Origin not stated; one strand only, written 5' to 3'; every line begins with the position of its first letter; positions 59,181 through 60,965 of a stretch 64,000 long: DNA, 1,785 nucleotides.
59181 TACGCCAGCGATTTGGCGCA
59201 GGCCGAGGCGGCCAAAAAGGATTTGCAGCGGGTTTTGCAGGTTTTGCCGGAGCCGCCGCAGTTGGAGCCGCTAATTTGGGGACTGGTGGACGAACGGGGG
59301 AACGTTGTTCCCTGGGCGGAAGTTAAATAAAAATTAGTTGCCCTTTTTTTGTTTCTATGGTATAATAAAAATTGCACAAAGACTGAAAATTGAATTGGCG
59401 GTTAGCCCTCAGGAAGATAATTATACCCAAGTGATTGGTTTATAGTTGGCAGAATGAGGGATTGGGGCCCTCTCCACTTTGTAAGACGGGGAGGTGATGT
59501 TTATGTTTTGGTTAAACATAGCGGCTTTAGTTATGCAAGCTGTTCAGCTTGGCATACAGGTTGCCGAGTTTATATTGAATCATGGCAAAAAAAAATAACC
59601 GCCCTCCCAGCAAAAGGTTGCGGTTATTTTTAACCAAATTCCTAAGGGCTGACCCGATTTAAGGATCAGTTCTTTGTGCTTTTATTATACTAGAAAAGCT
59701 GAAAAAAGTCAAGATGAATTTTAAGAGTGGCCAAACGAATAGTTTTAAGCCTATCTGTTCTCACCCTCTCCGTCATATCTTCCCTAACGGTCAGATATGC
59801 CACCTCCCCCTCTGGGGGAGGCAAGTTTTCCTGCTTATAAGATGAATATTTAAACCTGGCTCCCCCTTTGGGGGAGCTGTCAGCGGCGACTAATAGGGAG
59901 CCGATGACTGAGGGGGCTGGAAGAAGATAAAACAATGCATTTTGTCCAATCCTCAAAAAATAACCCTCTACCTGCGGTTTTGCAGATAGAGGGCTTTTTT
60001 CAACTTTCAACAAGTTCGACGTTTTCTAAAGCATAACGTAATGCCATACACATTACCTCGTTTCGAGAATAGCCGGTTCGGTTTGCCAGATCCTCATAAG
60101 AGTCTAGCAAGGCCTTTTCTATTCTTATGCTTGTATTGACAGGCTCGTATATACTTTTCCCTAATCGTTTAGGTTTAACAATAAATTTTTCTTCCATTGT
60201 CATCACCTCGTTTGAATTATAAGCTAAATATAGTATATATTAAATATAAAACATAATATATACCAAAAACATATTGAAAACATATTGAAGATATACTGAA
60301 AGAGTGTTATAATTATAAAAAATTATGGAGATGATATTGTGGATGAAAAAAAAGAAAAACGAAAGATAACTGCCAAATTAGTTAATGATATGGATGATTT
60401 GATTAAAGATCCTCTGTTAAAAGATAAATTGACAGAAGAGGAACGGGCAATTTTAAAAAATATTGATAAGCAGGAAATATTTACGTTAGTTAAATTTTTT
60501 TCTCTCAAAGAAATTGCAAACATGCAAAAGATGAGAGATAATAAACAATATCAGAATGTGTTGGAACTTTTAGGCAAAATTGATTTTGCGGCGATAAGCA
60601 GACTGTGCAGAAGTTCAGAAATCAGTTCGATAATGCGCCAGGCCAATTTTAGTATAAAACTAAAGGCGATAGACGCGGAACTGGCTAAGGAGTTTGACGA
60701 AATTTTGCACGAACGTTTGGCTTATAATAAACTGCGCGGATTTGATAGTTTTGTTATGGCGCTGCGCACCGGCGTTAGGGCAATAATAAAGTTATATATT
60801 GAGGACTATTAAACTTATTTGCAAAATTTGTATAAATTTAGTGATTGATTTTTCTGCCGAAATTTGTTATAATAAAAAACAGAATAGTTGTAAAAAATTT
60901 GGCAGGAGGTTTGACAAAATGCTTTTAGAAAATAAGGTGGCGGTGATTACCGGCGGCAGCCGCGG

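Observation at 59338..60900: AT-rich about 1.5 kb islet (small peptide, RHH regulator, orphan 157-aa protein) inserted between pdp and a fabG-like gene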

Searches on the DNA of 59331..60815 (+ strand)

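Call 30: search_dna_similar(query=window:59331-60815:+, collection=phages, mode=distant, max_evalue=0.01)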
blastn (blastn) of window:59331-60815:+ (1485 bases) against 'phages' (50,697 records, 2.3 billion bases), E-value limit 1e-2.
No match.

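Call 31: search_dna_similar(query=window:59331-60815:+, collection=plasmids, mode=distant, max_evalue=0.01)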
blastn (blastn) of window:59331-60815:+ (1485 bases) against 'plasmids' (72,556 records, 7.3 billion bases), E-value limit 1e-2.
Records with a match: 1; places in all: 1; records where one place covers at least 80% of the query: 0.
Best place of each record, by identity: 60-80% 1.
By first word of the organism name: Monoglobus 1.
By predicted mobility (MOB-suite, as given by PLSDB): non-mobilizable 1.
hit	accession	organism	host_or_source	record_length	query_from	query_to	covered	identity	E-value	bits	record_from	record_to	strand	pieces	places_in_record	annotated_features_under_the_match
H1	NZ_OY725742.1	Monoglobus pectinilyticus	-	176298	244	359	8%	71.8%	1e-2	50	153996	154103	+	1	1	none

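Call 46: get_annotated_region(hit=H1, flank=4000)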
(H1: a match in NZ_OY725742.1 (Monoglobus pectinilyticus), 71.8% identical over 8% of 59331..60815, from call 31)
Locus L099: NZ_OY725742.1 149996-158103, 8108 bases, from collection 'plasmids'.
description: Monoglobus pectinilyticus strain Ruminococcaceae species TSDC17.2-1.2 plasmid 18, complete sequence
organism: Monoglobus pectinilyticus (NCBI taxid 1981510)
taxonomy: Bacteria; Bacillota; Clostridia; Monoglobales; Monoglobaceae; Monoglobus; Monoglobus pectinilyticus
host: -; source: -; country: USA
typing (MOB-suite, as given by PLSDB): non-mobilizable
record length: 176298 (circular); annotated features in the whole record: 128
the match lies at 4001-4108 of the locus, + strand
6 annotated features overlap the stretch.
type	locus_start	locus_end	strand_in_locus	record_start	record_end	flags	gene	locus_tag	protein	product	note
CDS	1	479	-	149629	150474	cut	-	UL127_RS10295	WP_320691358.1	potassium channel family protein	-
CDS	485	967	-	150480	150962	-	-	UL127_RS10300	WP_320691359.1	HD domain-containing protein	-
CDS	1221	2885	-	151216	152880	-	-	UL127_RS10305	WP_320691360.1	trypsin-like peptidase domain-containing protein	-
CDS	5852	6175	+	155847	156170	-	-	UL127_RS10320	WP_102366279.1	hypothetical protein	-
CDS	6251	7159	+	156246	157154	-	-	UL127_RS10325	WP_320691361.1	ComEC/Rec2 family competence protein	GO:0030420 - establishment of competence for transformation [Evidence IEA]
CDS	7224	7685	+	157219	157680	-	-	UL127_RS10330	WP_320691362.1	hypothetical protein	-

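Call 87: build_rna_model(alignment_id=A5, structure=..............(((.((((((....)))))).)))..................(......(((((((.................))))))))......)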
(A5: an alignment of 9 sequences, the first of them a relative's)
Model R1 built from alignment A5 (9 sequences, 101 columns); structure: as given.
model positions 92; base pairs 17; branch points 1; effective number of sequences 1.82; information 0.62 bits per position. Calibrated on 0.2 Mb of random sequence (short: E-values are rough).
structure used (alignment columns):
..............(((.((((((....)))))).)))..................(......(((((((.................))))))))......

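Call 88: search_with_rna_model(model_id=R1, sources=[window, L099, L108, L109, L110, L111, L112, L113, L114, L115, L116, L117, L118, L119, L120, L121, L122, L123, L124, L125, L126, L127, L128, L129, L130, L131, L132, L133, L134, L135, L136, L137, L138, L139, L140, L141, L142, L143, L144, L145, L146, L147, L148, L149, L098, L100, L101, L105, L107, L087, L092, L094, L090], max_evalue=0.01, make_alignment=true)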
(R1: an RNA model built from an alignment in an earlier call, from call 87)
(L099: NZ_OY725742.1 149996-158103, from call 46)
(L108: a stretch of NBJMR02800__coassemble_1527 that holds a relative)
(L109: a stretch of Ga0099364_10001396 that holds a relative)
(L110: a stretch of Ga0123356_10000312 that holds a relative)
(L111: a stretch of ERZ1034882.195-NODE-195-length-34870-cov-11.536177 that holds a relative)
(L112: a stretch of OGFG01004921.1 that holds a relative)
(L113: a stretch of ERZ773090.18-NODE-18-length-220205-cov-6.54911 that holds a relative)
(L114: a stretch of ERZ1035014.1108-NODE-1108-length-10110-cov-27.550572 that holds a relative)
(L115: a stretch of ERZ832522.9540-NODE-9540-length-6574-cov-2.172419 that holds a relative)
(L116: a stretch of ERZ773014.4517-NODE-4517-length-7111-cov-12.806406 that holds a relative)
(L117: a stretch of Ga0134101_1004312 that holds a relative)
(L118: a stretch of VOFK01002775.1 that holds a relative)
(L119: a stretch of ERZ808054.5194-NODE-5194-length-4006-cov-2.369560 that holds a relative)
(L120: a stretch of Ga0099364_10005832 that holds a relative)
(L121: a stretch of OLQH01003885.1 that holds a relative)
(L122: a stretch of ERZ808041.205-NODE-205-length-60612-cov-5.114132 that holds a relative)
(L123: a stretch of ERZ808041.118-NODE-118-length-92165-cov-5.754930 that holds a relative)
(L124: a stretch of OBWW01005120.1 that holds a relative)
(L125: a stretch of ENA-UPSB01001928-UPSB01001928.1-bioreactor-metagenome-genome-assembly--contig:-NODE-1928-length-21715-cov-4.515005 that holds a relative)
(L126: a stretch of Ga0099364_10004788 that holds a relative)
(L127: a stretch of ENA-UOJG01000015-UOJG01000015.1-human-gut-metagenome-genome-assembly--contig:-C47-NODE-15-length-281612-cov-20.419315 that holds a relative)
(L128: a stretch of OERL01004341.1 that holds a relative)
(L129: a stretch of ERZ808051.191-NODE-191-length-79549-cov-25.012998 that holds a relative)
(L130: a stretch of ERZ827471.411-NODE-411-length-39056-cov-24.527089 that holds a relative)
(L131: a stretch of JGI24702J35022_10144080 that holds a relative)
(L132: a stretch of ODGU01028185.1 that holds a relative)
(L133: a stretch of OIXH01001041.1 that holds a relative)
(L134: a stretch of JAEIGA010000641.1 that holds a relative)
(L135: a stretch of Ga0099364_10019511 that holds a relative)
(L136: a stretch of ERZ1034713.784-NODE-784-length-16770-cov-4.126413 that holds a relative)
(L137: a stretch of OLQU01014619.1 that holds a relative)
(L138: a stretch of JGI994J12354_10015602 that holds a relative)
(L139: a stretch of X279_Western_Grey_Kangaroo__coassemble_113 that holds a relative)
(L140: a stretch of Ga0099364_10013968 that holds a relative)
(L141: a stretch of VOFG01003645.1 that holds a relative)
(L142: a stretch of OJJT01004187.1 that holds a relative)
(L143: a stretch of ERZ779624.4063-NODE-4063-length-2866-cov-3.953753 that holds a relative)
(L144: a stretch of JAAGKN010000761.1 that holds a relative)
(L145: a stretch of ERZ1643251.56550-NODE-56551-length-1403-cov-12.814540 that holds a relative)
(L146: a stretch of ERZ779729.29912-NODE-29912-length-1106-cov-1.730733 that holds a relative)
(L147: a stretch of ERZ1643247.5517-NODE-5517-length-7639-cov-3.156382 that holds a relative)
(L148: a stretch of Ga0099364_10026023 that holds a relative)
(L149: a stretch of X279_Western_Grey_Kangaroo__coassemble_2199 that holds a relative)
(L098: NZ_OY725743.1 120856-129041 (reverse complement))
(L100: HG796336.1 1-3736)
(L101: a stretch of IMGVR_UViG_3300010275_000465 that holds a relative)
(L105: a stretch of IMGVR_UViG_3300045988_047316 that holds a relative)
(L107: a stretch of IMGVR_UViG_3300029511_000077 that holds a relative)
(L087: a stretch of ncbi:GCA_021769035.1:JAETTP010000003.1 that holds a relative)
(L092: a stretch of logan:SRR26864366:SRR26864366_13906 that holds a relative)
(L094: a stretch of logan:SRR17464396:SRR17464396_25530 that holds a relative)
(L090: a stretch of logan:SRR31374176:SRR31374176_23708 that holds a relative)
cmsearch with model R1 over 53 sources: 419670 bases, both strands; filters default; matches with E-value up to 0.01: 62.
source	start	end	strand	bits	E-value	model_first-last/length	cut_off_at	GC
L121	2984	3074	+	101.8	4.2e-17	1-92/92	no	0.41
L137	200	290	-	101.8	4.2e-17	1-92/92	no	0.41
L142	1608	1698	+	101.8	4.2e-17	1-92/92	no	0.41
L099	4416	4506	-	101.2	5.6e-17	1-92/92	no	0.4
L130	11703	11793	-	101.2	5.6e-17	1-92/92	no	0.4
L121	3790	3880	+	100.7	7e-17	1-92/92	no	0.35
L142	2414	2504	+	100.7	7e-17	1-92/92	no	0.35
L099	4012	4102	-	100.1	9.1e-17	1-92/92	no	0.34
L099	3343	3434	-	99.4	1.3e-16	1-92/92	no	0.43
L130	11034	11125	-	99.3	1.4e-16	1-92/92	no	0.45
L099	3678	3767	-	98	2.4e-16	1-92/92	no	0.42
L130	11369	11458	-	98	2.4e-16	1-92/92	no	0.42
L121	4125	4216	+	96.9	4e-16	1-92/92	no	0.42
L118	6398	6487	+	96.9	4e-16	1-92/92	no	0.39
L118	6061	6151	+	95.7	7e-16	1-92/92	no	0.35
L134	221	310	+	89.8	1.1e-14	1-92/92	no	0.37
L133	8183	8271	-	86.2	5.6e-14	1-92/92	no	0.4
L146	64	158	-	76.6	4.8e-12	1-92/92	no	0.38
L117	2794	2882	+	68.2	2.3e-10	1-92/92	no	0.43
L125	8532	8620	+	68.2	2.3e-10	1-92/92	no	0.43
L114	1212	1314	-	65.1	9.7e-10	1-92/92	no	0.36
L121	3392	3476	+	62.4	3.4e-09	1-92/92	no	0.38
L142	2016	2100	+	62.4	3.4e-09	1-92/92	no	0.38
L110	4744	4838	+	61.6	4.8e-09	1-92/92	no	0.4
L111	9593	9679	-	57.8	2.7e-08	1-92/92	no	0.43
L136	351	437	+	57.8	2.7e-08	1-92/92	no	0.43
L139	8008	8095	-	54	1.6e-07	1-92/92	no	0.42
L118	5655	5739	+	52.9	2.7e-07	1-92/92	no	0.36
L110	253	349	+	51.4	5.4e-07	1-92/92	no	0.4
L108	563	661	-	51.2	5.7e-07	1-92/92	no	0.44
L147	7277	7375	+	51.2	5.7e-07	1-92/92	no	0.44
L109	1920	2010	-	50.8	7e-07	1-92/92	no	0.38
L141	778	871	+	50.5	7.9e-07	1-92/92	no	0.41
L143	351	447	-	50.3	9e-07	1-92/92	no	0.45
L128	101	190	+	50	1e-06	1-92/92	no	0.5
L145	1086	1175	+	50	1e-06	1-92/92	no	0.5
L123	140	229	+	49.6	1.2e-06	1-92/92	no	0.49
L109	442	526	-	49.4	1.3e-06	1-92/92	no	0.44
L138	3001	3095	+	49.1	1.6e-06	1-92/92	no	0.38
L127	187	283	+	48.9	1.7e-06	1-92/92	no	0.35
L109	1597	1684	-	48.6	2e-06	1-92/92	no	0.47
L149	379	467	-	48.3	2.2e-06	1-92/92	no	0.43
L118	5244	5335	+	48.2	2.4e-06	1-92/92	no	0.4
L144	5851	5941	+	47.1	3.9e-06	1-92/92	no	0.43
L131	1100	1190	+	46.9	4.2e-06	1-92/92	no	0.51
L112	3969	4071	-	46.2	5.7e-06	1-92/92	no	0.42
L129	543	640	-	46.1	6.2e-06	1-92/92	no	0.39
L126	1893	1980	+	45.9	6.7e-06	1-92/92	no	0.43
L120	9811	9895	-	44.6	1.2e-05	1-92/92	no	0.44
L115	5305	5391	+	42.7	2.9e-05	1-92/92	no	0.4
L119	2457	2543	-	42.7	2.9e-05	1-92/92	no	0.4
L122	10128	10214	+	42.7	2.9e-05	1-92/92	no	0.4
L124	2292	2378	+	42.7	2.9e-05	1-92/92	no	0.4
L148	6806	6892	+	39.6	0.00012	1-92/92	no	0.47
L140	8835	8927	+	38.6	0.00019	1-92/92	no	0.48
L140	5068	5177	-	37.3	0.00036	1-92/92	no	0.43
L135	217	319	+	34.5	0.0013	1-92/92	no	0.46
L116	1132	1226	-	33.6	0.0019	1-92/92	no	0.4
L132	300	394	+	33.6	0.0019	1-92/92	no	0.4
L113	131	226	-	32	0.0041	1-92/92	no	0.44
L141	829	928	-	31.4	0.0055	1-92/92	no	0.33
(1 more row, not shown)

Alignment A6: 62 matches aligned to the model, 192 columns, each read 5' to 3' on its own strand. Consensus structure (alignment columns), stored with it:
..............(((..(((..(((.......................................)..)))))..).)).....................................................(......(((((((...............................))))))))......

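Call 92: search_rna_families(source=L099, start=2900, end=5900, threshold=evalue, max_evalue=1)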
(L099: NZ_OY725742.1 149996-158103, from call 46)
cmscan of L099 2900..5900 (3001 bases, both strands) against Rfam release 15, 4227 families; matches with E-value up to 1: 7.
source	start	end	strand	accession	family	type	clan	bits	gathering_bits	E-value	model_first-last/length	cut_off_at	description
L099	3346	3413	-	RF02495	ohsC_RNA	Gene; antitoxin;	-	28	50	0.21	1-77/77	no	Oppression of Hydrophobic ORF by sRNA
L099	3731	3911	+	RF04278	MIR4372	Gene; miRNA;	CL00145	24.4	100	0.4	1-123/123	no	MIR4372 microRNA precursor family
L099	3729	3916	+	RF04209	MIR7533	Gene; miRNA;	-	24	230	0.061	1-249/249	no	MIR7533 microRNA precursor family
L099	3732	3910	+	RF01005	MIR530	Gene; miRNA;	-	21.6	85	0.66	1-172/172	no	MIR530 microRNA precursor family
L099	3037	3106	-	RF00519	suhB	Gene; sRNA;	CL00108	19.5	41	0.75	1-77/77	no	Makes More Granules Regulator RNA (mmgR)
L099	4525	4597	-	RF02089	CLRN1-AS1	Gene; lncRNA;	-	18.4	48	0.12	1-79/79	no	CLRN1 antisense RNA 1 conserved region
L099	3051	3075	-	RF02405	P34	Gene; sRNA;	-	15.5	44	0.72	372-396/399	no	Pseudomonas sRNA P34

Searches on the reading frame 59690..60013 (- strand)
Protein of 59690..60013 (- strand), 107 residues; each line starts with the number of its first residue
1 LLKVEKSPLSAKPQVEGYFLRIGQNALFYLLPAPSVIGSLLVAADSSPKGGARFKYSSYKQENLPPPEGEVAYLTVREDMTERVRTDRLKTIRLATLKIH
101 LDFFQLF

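Call 7: search_protein_families(library=pfam, proteins=[window:59690-60013:-], max_evalue=1)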
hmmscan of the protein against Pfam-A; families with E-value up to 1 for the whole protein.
window:59690-60013:- (107 aa): 0 families

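Call 83: search_protein_families(library=padloc, proteins=[window:59690-59956:-], max_evalue=1)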
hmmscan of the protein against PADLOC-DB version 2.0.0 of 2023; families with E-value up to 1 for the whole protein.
window:59690-59956:- (88 aa): 0 families
